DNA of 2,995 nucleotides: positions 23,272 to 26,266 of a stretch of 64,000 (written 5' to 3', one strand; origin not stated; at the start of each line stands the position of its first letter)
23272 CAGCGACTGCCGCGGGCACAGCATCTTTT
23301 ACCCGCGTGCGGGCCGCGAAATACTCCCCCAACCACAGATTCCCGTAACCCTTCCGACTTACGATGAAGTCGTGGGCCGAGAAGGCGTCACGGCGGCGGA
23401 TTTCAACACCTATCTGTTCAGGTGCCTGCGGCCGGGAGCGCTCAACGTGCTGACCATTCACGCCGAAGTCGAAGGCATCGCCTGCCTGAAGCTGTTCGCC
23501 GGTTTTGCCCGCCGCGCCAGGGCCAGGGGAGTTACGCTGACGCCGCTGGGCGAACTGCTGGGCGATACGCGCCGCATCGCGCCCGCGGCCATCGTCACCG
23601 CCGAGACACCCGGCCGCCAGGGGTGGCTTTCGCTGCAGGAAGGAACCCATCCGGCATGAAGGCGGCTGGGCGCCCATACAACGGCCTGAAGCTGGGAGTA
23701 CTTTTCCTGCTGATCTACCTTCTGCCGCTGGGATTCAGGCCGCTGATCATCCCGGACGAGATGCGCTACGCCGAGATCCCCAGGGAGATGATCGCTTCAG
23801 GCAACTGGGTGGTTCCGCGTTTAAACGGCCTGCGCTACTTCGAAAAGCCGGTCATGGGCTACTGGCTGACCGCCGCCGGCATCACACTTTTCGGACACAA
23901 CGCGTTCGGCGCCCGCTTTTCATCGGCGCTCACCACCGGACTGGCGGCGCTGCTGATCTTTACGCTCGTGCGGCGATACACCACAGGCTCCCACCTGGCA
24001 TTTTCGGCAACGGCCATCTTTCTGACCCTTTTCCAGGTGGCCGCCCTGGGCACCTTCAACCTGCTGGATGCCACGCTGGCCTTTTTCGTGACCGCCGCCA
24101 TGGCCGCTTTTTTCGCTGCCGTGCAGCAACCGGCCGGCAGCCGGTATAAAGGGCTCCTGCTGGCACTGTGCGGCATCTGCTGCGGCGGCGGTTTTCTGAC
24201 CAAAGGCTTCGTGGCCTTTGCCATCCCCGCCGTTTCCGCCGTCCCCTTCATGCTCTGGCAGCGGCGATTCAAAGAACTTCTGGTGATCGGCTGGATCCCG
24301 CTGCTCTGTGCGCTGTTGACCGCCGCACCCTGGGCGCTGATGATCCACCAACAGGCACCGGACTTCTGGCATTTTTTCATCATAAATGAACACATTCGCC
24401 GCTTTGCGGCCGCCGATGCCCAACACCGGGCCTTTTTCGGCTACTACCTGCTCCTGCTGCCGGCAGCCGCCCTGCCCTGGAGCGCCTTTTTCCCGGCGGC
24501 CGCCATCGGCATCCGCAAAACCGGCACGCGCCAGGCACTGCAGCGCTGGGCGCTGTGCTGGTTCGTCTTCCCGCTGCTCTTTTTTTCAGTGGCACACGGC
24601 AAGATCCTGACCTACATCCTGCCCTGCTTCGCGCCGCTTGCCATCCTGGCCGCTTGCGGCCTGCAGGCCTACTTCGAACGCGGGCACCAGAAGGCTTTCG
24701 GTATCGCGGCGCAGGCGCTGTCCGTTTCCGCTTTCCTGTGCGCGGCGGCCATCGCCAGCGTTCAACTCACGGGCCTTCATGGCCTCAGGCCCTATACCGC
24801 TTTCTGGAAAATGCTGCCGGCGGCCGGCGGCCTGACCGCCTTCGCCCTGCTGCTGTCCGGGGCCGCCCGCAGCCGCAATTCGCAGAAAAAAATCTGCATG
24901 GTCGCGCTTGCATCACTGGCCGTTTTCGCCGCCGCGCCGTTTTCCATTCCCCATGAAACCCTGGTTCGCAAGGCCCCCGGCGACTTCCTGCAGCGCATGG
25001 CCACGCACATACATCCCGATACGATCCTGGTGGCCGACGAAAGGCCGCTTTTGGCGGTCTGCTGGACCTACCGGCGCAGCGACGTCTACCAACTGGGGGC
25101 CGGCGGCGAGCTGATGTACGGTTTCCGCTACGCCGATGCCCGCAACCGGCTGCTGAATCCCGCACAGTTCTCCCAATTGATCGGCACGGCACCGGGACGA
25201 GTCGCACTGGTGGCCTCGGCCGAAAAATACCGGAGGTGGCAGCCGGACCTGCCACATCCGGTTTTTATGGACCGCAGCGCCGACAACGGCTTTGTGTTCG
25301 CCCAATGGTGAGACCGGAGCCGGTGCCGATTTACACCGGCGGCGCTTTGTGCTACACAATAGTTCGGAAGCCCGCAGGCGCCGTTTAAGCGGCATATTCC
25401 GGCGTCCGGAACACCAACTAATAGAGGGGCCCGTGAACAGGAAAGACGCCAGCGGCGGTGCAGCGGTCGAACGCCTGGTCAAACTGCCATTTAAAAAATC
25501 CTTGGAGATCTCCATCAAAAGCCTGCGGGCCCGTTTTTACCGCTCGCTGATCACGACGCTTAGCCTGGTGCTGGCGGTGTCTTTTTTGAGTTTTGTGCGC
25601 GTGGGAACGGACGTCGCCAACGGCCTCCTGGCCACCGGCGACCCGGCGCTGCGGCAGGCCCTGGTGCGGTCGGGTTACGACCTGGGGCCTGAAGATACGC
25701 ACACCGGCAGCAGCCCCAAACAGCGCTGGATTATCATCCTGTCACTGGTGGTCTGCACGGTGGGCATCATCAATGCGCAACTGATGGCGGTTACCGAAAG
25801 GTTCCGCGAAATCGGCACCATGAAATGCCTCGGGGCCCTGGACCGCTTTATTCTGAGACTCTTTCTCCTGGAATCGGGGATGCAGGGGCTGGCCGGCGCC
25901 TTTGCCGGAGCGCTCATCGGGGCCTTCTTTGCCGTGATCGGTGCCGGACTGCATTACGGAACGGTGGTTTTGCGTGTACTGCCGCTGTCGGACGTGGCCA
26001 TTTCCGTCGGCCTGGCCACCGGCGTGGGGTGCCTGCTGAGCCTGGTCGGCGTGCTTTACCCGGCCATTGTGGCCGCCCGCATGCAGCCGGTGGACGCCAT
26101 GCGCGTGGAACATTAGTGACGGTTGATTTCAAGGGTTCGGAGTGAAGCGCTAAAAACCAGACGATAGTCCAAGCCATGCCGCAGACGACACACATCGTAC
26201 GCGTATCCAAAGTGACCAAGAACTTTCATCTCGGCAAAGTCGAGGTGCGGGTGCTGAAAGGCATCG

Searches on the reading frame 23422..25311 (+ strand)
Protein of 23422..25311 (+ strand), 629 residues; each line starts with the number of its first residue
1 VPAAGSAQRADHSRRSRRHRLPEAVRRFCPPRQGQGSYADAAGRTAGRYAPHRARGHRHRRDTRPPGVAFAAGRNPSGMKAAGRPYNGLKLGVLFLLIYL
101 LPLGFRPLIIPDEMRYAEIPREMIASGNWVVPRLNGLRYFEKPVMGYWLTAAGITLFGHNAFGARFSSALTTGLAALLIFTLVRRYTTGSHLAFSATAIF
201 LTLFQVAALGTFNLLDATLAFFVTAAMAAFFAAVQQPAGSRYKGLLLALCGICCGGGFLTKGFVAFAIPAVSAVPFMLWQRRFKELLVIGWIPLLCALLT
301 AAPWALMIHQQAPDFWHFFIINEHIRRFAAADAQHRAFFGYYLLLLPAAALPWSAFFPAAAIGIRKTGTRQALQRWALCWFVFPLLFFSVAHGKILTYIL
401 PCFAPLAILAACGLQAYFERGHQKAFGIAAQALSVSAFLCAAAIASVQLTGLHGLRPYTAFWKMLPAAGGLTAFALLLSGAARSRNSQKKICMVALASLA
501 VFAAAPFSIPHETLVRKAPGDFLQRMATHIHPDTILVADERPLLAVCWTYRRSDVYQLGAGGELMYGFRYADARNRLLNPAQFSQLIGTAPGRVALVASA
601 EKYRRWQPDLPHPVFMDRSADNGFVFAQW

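Call 6: search_protein_families(library=pfam, proteins=[window:23422-25311:+], max_evalue=0.01)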
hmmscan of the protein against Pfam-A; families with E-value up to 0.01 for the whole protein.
window:23422-25311:+ (629 aa): 2 families
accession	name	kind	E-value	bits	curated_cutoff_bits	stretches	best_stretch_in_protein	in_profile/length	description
PF02366.24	PMT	-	3.2e-33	115.7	22.7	1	91-319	8-245/245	Dolichyl-phosphate-mannose-protein mannosyltransferase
PF13231.12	PMT_2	-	3.2e-16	60.4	26.1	1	142-305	2-158/160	Dolichyl-phosphate-mannose-protein mannosyltransferase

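Call 7: search_protein_families(library=ncbifam, proteins=[window:23422-25311:+], max_evalue=0.01)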
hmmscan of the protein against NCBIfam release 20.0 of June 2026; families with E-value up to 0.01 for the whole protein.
window:23422-25311:+ (629 aa): 3 families
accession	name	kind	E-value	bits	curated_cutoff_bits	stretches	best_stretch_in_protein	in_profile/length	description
NF009784.2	PRK13279.1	equivalog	3.2e-146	488.1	567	1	90-611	9-533/539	lipid IV(A) 4-amino-4-deoxy-L-arabinosyltransferase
NF058602.1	PrMnsylTfPmt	equivalog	5.1e-06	25.5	800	1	142-236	99-193/530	protein O-mannosyltransferase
TIGR03663.1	TIGR03663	subfamily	3.1e-05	23.2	126.25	1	338-447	256-371/435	flippase activity-associated protein Agl23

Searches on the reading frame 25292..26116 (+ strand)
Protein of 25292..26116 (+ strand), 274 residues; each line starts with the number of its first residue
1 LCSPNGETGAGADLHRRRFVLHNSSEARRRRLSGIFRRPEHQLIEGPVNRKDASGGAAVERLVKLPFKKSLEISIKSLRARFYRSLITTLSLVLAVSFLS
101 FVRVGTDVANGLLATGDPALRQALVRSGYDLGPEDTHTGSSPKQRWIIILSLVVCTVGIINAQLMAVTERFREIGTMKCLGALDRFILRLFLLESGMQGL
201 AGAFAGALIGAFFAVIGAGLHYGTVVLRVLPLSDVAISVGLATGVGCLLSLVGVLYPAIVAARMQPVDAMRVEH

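Call 6: search_protein_families(library=pfam, proteins=[window:25292-26116:+], max_evalue=0.01)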
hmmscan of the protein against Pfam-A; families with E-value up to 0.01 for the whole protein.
window:25292-26116:+ (274 aa): 1 family
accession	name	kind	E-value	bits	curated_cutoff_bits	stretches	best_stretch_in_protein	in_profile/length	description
PF02687.27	FtsX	-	1.3e-13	51.5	25.5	1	147-266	3-120/120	FtsX-like permease C-terminal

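Call 7: search_protein_families(library=ncbifam, proteins=[window:25292-26116:+], max_evalue=0.01)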
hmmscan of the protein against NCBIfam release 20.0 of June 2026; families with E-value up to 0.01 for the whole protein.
window:25292-26116:+ (274 aa): 9 families
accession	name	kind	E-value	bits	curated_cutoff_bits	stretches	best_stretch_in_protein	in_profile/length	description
TIGR02212.1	lolCE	equivalog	4.9e-12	45.5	362.45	1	147-273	272-411/411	lipoprotein-releasing ABC transporter permease subunit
NF008357.0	PRK11146.1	exception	1.3e-08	34.1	439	1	148-268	276-409/414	lipoprotein-releasing ABC transporter permease subunit LolE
NF007826.0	PRK10535.1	equivalog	3e-08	32.4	966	1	147-271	528-646/648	macrolide ABC transporter ATP-binding protein/permease MacB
TIGR02213.1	lolE_release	exception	2.5e-07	29.9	540.35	1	148-268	273-406/411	lipoprotein-releasing ABC transporter permease subunit LolE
NF008076.0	PRK10814.1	exception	3.7e-06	26.2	473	1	149-273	270-399/399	lipoprotein-releasing ABC transporter permease subunit LolC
NF038347.1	FtsX_Gpos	exception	5.6e-06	25.9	225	1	147-218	173-246/296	permease-like cell division protein FtsX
TIGR00439.2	FtsX_Gneg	equivalog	1.4e-05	24.5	255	1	149-240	174-273/292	permease-like cell division protein FtsX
TIGR03434.1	ADOP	subfamily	3.4e-05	22.2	622.3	1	149-273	686-803/803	ADOP family duplicated permease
NF038346.1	FtsX_actino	exception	0.0012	18.3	250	1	148-252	187-296/308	permease-like cell division protein FtsX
